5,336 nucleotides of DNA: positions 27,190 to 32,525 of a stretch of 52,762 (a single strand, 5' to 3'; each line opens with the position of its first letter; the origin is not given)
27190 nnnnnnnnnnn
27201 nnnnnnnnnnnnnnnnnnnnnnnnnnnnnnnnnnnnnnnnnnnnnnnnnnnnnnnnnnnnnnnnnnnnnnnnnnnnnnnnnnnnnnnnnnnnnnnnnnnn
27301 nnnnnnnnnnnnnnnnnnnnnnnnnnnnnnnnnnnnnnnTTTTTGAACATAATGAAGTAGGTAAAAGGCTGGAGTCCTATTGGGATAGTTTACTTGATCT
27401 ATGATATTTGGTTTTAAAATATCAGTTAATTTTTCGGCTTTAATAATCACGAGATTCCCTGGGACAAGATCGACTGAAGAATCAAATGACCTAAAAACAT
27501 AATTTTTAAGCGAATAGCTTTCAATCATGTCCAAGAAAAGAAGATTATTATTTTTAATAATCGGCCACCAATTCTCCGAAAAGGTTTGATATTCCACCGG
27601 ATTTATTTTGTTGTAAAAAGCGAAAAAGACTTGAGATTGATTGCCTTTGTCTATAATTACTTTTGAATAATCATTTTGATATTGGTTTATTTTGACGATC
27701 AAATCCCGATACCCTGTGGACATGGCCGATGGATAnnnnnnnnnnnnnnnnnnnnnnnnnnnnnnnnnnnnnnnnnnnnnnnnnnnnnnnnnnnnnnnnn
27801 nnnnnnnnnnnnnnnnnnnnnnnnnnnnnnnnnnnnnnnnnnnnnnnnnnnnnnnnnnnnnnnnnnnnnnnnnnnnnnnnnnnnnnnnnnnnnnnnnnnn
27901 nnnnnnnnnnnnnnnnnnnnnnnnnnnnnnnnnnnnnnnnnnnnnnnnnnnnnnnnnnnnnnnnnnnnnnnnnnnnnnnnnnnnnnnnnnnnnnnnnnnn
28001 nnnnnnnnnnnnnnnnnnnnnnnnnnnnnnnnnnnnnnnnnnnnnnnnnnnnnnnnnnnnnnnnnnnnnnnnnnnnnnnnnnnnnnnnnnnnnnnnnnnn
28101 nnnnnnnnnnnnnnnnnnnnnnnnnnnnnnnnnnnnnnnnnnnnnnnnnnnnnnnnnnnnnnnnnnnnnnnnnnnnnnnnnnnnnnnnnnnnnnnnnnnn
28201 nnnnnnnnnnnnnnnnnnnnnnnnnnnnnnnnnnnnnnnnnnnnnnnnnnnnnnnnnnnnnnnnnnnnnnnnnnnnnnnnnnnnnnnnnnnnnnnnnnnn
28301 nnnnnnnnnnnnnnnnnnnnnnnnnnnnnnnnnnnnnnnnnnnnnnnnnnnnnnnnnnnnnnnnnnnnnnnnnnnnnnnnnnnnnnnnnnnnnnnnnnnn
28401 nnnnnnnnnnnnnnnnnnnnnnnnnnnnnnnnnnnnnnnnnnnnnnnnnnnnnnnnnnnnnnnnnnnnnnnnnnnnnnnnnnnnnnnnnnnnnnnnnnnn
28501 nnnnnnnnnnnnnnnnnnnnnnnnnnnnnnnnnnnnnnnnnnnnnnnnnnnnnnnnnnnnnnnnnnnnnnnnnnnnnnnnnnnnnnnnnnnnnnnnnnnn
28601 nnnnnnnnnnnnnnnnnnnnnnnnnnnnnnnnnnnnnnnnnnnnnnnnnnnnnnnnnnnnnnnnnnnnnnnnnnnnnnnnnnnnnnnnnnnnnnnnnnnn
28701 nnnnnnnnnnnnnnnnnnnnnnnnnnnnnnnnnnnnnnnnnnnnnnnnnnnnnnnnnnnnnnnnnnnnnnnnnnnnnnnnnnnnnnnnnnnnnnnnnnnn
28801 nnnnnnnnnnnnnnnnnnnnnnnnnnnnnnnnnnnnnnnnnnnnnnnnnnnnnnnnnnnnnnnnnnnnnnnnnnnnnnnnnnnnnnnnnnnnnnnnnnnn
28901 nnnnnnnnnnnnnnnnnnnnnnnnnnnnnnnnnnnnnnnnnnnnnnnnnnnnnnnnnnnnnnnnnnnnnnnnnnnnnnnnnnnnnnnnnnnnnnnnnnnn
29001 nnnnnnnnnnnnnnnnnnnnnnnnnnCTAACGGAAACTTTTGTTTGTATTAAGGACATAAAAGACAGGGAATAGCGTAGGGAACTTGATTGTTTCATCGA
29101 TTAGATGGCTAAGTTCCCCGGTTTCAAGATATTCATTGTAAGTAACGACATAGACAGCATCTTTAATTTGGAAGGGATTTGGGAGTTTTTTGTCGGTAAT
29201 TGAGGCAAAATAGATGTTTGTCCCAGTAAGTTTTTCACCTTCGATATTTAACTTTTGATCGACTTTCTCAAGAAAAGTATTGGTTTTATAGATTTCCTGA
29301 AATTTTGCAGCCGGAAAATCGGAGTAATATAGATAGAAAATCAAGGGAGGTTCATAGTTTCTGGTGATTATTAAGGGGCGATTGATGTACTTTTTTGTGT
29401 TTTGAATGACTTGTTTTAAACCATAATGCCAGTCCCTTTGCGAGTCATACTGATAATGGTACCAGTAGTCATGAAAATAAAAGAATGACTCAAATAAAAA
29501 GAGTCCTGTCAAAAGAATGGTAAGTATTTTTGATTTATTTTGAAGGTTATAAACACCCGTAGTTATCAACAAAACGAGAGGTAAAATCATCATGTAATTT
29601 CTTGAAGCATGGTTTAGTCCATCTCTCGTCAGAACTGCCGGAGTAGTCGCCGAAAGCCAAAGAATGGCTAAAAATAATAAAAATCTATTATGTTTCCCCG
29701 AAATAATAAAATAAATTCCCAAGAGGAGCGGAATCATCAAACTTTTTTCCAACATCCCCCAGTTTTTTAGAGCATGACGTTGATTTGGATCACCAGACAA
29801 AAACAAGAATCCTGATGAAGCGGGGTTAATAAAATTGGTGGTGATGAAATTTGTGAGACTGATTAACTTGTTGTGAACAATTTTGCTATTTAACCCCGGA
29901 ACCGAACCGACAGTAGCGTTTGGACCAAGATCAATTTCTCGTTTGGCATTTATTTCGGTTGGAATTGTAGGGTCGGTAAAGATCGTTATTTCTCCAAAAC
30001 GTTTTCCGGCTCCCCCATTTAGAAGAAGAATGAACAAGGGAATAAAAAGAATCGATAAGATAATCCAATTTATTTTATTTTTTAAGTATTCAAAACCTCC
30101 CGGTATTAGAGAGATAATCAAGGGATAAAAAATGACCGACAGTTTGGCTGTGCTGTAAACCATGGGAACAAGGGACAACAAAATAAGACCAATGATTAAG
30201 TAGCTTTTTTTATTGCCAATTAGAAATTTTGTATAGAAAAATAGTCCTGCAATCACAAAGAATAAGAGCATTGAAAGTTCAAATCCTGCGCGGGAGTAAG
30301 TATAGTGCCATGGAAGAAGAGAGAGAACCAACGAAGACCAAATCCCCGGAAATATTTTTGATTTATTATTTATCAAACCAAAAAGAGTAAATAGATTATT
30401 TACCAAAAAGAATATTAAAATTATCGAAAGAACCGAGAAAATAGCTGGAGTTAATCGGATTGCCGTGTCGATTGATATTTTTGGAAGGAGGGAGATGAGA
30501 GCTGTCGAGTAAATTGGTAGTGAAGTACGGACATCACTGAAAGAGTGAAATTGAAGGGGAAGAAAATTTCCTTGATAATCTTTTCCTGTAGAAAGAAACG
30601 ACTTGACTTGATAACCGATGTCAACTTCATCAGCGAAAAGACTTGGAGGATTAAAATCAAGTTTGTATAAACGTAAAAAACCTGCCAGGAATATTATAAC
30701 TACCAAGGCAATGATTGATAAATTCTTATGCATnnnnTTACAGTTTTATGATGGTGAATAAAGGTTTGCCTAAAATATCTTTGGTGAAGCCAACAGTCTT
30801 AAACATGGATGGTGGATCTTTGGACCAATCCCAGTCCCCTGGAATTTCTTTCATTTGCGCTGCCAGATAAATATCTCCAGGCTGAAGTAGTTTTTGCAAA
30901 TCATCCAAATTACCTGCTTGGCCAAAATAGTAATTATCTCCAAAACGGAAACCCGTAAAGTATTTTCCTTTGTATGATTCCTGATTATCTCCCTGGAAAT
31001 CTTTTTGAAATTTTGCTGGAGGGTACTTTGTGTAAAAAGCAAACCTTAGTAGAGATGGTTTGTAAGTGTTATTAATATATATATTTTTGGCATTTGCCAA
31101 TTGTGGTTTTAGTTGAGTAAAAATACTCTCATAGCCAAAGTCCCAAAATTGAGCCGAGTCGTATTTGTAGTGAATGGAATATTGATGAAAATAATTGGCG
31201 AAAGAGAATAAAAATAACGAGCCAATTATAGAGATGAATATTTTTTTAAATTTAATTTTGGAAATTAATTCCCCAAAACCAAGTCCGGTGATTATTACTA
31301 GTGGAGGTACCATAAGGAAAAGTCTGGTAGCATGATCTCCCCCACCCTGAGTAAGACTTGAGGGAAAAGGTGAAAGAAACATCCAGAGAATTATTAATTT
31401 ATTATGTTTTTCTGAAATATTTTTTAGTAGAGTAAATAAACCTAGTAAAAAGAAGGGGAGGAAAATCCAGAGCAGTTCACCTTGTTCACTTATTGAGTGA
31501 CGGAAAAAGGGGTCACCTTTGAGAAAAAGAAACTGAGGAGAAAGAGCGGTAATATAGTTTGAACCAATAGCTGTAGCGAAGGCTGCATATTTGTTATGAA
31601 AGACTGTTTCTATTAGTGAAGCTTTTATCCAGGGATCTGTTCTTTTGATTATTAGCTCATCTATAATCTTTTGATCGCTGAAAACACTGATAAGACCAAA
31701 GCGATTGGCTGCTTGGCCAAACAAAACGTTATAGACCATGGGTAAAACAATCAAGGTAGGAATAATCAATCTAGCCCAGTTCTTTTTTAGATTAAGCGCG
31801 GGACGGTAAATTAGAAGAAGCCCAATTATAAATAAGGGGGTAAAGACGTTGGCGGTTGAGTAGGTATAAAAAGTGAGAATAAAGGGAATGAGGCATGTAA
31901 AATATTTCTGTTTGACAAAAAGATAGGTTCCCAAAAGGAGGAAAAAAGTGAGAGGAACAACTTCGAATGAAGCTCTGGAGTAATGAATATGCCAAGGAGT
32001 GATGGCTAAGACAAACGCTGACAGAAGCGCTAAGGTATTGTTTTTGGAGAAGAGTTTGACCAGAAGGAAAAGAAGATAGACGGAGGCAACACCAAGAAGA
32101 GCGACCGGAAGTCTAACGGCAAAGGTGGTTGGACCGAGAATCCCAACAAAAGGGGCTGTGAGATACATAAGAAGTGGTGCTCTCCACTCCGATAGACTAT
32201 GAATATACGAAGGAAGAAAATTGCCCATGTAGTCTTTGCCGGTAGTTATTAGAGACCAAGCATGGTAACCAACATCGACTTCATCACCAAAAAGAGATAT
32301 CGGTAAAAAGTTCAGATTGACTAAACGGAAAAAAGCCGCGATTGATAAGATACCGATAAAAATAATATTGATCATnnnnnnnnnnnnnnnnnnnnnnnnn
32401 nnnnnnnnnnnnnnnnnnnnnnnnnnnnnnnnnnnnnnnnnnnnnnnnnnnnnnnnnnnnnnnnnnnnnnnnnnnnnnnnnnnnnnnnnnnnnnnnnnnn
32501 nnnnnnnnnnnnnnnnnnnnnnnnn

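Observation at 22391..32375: Six tandem ArnT/PMT-like GT-C paralogues in one translationally coupled 10-kb array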

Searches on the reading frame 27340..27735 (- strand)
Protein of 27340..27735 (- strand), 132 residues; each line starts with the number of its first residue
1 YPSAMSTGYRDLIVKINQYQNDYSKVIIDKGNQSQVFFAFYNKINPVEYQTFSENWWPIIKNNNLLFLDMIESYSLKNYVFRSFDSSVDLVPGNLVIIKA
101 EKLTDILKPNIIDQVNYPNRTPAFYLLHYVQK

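Call 56: search_protein_families(library=pfam, proteins=[window:27340-27735:-], max_evalue=1)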
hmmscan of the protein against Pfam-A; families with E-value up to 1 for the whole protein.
window:27340-27735:- (132 aa): 0 families

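Call 57: predict_structure(alignment_id=A3)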
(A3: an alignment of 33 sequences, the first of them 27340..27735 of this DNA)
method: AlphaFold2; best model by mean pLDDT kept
length: 132 residues; sequences in the alignment: 33
mean_pLDDT: 92.8   pTM: 0.85
mean pLDDT of the five models: 92.8, 91.7, 91.3, 89.4, 88.2
residues with pLDDT >= 90: 111; 70-90: 16; 50-70: 5; < 50: 0
segments of 3 or more residues with pLDDT < 50: none
pLDDT, mean of each block of 10 residues (from residue 1): 73 96 96 88 94 93 91 94 96 97 97 95 97 85
secondary structure, 60 per line:
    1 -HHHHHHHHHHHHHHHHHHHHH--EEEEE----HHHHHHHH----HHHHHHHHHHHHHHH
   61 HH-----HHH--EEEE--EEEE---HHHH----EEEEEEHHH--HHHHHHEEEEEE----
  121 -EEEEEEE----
elements in order: H2-22 E25-29 H34-41 H46-62 E73-76 E79-82 H86-89 E94-99 H105-110 E111-116 E122-128

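Call 59: fold_search(model_id=the predicted structure, library=pdb)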
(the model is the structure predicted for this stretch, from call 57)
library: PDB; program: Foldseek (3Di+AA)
matches with E <= 10: 317; with E <= 0.001: 0
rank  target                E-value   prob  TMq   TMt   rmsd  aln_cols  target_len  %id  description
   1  6n4y_D                6.5e-01  0.12  0.20  0.06   3.8        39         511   13  Metabotropic Glutamate Receptor 5 Extracellular Domain with Nb43 (released 2019-01-23)
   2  1ori                  6.5e-01  0.09  0.24  0.12   9.9        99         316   14  Structure of the predominant protein arginine methyltransferase PRMT1 (released 2003-05-27)
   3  1g6q_3                6.5e-01  0.08  0.23  0.12  10.2       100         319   12  CRYSTAL STRUCTURE OF YEAST ARGININE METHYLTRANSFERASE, HMT1 (released 2000-12-06)
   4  1orh_A                7.0e-01  0.07  0.21  0.11  10.1        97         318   14  Structure of the Predominant Protein Arginine Methyltransferase PRMT1 (released 2003-08-26)
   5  6n4y_C                7.4e-01  0.12  0.20  0.07   3.8        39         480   13  Metabotropic Glutamate Receptor 5 Extracellular Domain with Nb43 (released 2019-01-23)
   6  8tao_B                7.4e-01  0.12  0.20  0.04   3.8        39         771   13  Quis and CDPPB bound active mGlu5 (released 2023-10-11)
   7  8tao_A                7.4e-01  0.06  0.23  0.07  11.0       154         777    8  Quis and CDPPB bound active mGlu5 (released 2023-10-11)
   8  4dzr                  7.9e-01  0.09  0.31  0.27  11.7       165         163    6  The crystal structure of protein-(glutamine-N5) methyltransferase (release factor-specific) from Alicyclobacillus acidoc (released 2012-03-14)
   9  6n4y_A                9.1e-01  0.11  0.20  0.07   3.8        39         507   13  Metabotropic Glutamate Receptor 5 Extracellular Domain with Nb43 (released 2019-01-23)
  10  1g6q_2                9.7e-01  0.08  0.24  0.13   9.8       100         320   10  CRYSTAL STRUCTURE OF YEAST ARGININE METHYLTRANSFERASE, HMT1 (released 2000-12-06)
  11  1p39                  1.0e+00  0.09  0.37  0.21   9.4       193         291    8  DC26 MUTANT OF VACCINIA VIRUS PROTEIN VP39 IN COMPLEX WITH S-ADENOSYLHOMOCYSTEINE AND M7G(5')PPPG (released 1997-09-17)
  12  3q7e                  1.0e+00  0.06  0.23  0.12  10.0        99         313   14  Crystal Structure of rat Protein Arginine Methyltransferase 1 (PRMT1)M48L mutant (released 2011-06-22)
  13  1l1q                  1.0e+00  0.06  0.20  0.16  10.7       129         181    8  Crystal Structure of APRTase from Giardia lamblia Complexed with 9-deazaadenine (released 2002-11-27)
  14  3ozf_A                1.1e+00  0.10  0.24  0.15  11.4        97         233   11  Crystal Structure of Plasmodium falciparum Hypoxanthine-Guanine-Xanthine Phosphoribosyltransferase in complex with hyp (released 2011-09-28)
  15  3ozf_B                1.1e+00  0.08  0.22  0.14  11.3        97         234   12  Crystal Structure of Plasmodium falciparum Hypoxanthine-Guanine-Xanthine Phosphoribosyltransferase in complex with hyp (released 2011-09-28)
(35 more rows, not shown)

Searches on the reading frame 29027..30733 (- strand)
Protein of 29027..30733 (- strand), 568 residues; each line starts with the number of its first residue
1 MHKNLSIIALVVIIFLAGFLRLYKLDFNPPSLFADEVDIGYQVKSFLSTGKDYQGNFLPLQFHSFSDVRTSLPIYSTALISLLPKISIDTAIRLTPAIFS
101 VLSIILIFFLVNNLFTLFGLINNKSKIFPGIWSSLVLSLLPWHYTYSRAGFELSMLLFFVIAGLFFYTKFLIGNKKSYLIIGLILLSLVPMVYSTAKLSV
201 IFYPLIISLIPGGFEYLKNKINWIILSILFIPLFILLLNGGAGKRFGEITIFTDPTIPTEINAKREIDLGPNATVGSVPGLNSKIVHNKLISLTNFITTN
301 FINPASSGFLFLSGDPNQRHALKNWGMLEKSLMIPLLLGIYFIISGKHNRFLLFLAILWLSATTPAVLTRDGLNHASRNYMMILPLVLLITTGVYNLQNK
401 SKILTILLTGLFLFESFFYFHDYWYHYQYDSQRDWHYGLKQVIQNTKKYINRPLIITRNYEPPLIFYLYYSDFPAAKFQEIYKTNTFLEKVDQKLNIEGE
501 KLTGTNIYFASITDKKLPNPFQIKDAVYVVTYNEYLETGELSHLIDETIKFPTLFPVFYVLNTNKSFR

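Call 3: search_protein_families(library=pfam, proteins=[window:29027-30733:-], max_evalue=0.01)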
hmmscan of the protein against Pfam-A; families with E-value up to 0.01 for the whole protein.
window:29027-30733:- (568 aa): 0 families

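Call 6: search_protein_families(library=ncbifam, proteins=[window:29027-30733:-], max_evalue=0.01)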
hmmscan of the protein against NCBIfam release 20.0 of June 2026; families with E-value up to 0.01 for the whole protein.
window:29027-30733:- (568 aa): 0 families

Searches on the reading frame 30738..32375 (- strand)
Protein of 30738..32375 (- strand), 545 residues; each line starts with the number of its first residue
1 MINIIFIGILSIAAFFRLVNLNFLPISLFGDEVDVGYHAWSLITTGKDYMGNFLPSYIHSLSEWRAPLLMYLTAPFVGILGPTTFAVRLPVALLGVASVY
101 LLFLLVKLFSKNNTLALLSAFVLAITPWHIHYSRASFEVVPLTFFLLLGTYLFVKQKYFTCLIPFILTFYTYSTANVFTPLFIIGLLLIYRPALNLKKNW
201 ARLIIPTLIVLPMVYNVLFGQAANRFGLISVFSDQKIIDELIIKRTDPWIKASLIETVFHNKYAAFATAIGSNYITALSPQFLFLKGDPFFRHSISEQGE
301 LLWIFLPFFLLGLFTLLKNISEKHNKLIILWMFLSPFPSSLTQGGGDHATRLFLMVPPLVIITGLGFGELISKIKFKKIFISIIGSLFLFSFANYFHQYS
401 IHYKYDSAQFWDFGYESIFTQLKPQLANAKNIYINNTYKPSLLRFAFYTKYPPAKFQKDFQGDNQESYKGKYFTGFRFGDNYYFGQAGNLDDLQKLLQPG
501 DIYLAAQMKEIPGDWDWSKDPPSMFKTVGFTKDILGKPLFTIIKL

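Call 3: search_protein_families(library=pfam, proteins=[window:30738-32375:-], max_evalue=0.01)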
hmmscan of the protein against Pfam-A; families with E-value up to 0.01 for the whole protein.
window:30738-32375:- (545 aa): 2 families
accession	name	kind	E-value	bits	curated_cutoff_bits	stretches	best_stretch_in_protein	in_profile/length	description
PF02366.24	PMT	-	5.6e-06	26.5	22.7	1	75-157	73-155/245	Dolichyl-phosphate-mannose-protein mannosyltransferase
PF13231.12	PMT_2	-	3.6e-05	24.5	26.1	1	66-214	3-158/160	Dolichyl-phosphate-mannose-protein mannosyltransferase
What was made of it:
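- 30738..32375 (-): G6, GT-C class A paralogue (545 aa), first gene of the array. Pfam PMT at 26.5 bits and PMT_2 at 24.5 bits (call 3).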

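Call 6: search_protein_families(library=ncbifam, proteins=[window:30738-32375:-], max_evalue=0.01)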
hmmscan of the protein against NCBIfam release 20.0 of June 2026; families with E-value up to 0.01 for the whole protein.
window:30738-32375:- (545 aa): 2 families
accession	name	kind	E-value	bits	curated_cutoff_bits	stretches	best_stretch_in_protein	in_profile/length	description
TIGR03663.1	TIGR03663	subfamily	2.9e-09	36.5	126.25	1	5-154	3-138/435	flippase activity-associated protein Agl23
NF047440.1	LA3751_2_3_fam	subfamily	0.0012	17.8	200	1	305-449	286-433/460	LA_3751/LA_3752 family putative glycosyltransferase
